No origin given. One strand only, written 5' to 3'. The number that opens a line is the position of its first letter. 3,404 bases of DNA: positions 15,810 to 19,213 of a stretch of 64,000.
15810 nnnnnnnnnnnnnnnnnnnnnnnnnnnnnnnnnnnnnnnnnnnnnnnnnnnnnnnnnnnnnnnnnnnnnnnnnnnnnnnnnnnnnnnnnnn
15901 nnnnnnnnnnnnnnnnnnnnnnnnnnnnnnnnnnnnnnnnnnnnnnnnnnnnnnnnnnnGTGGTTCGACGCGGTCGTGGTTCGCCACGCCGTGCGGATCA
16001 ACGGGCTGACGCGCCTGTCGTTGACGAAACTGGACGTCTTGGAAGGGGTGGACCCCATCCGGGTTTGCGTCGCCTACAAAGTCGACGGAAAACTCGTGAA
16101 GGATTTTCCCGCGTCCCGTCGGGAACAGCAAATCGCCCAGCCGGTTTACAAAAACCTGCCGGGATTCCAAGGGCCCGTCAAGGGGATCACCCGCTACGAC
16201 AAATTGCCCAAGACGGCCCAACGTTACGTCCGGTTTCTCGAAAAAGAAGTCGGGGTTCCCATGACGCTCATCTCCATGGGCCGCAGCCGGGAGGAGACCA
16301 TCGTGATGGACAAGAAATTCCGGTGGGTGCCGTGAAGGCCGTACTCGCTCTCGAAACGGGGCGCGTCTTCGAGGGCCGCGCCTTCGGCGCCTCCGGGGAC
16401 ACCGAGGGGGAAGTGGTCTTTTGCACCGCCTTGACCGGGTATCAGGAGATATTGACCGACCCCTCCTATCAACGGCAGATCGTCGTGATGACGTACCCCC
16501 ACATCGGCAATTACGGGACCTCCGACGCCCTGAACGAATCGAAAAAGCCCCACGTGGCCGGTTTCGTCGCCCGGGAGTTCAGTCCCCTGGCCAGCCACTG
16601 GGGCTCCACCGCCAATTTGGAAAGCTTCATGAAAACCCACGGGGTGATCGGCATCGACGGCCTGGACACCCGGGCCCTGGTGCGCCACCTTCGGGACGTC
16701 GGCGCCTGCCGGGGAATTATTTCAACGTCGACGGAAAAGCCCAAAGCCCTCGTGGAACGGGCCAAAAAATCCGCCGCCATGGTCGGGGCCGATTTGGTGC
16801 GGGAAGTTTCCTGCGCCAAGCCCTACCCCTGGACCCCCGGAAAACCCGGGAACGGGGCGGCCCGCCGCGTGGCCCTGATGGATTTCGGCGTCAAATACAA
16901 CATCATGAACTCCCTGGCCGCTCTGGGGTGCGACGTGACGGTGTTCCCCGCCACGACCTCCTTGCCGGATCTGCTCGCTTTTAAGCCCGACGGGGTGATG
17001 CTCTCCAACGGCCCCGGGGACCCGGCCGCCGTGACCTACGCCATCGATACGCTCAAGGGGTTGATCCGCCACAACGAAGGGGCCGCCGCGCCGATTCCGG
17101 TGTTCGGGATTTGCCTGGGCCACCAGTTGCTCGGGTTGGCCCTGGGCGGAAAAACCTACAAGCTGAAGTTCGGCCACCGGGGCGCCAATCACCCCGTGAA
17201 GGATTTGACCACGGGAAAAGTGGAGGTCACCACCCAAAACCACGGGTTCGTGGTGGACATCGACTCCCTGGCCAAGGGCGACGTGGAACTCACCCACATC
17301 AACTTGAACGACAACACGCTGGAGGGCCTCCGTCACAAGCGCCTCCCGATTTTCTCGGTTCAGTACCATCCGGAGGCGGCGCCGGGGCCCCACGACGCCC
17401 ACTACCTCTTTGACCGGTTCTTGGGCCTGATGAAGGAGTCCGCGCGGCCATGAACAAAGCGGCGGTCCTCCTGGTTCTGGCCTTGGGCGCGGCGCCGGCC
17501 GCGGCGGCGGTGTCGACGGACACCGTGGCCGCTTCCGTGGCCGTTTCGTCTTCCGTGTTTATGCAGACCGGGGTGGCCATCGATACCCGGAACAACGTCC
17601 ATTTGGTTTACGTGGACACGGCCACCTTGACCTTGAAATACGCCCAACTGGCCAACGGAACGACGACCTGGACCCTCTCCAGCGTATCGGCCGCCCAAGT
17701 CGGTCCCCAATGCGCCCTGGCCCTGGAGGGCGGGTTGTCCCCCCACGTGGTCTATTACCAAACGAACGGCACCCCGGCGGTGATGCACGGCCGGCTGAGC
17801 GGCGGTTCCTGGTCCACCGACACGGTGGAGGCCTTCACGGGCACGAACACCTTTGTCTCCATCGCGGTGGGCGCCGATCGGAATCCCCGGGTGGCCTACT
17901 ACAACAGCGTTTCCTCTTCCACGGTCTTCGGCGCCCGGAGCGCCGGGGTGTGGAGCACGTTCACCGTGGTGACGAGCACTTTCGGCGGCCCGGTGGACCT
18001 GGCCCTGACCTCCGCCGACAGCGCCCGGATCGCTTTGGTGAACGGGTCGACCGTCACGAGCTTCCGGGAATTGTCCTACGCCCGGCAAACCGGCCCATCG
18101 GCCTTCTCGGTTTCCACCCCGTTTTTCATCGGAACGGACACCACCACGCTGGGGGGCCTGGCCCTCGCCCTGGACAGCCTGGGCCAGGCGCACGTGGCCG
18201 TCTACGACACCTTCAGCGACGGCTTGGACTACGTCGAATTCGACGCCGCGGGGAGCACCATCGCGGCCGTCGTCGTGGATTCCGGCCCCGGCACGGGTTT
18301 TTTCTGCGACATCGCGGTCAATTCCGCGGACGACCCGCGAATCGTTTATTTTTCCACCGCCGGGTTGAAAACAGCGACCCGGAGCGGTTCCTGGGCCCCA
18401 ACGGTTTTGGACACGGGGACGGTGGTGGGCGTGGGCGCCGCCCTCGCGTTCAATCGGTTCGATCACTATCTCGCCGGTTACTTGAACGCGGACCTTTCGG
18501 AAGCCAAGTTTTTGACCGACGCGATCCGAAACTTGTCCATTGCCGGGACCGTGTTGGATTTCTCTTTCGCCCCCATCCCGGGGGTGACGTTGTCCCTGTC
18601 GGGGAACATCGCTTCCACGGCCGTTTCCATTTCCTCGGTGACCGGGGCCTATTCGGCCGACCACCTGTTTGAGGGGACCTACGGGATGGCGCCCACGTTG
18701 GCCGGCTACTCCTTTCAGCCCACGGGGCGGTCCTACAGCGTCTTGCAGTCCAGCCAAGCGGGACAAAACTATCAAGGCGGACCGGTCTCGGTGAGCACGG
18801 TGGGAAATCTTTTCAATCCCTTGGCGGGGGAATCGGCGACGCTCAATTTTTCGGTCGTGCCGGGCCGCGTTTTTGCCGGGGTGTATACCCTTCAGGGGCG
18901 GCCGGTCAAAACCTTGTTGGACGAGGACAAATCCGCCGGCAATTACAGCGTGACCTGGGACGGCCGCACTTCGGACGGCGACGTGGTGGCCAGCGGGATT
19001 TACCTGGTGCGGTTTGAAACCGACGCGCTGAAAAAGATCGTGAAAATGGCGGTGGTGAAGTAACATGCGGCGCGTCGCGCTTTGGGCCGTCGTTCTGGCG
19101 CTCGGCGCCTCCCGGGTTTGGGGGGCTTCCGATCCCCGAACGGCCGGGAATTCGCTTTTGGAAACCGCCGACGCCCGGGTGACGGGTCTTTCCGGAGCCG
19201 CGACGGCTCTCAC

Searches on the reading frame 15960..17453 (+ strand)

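Call 16: search_protein_families(library=pfam, max_evalue=0.001, proteins=[window:15960-17453:+])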
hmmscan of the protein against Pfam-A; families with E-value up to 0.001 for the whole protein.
window:15960-17453:+ (497 aa): 3 families
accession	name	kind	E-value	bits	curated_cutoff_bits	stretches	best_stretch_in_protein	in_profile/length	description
PF00117.34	GATase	-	1.5e-52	178.5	22.8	1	306-488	2-188/190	Glutamine amidotransferase class-I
PF00988.28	CPSase_sm_chain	-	3.9e-49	166.1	27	1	129-254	1-126/126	Carbamoyl-phosphate synthase small chain, CPSase domain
PF07722.19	Peptidase_C26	-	1.4e-07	31.9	20.5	1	375-472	102-219/219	Peptidase C26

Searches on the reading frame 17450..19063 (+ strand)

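Call 42: search_protein_families(library=pfam, max_evalue=0.001, proteins=[window:17450-19063:+])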
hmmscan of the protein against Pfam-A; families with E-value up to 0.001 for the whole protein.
window:17450-19063:+ (537 aa): 2 families
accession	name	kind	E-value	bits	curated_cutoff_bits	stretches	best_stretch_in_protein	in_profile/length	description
PF13860.13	FlgD_ig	-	2.3e-07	31.1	27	1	475-522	26-73/79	FlgD Ig-like domain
PF13620.12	CarboxypepD_reg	-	0.0002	22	32.3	0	363-420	1-59/82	Carboxypeptidase regulatory-like domain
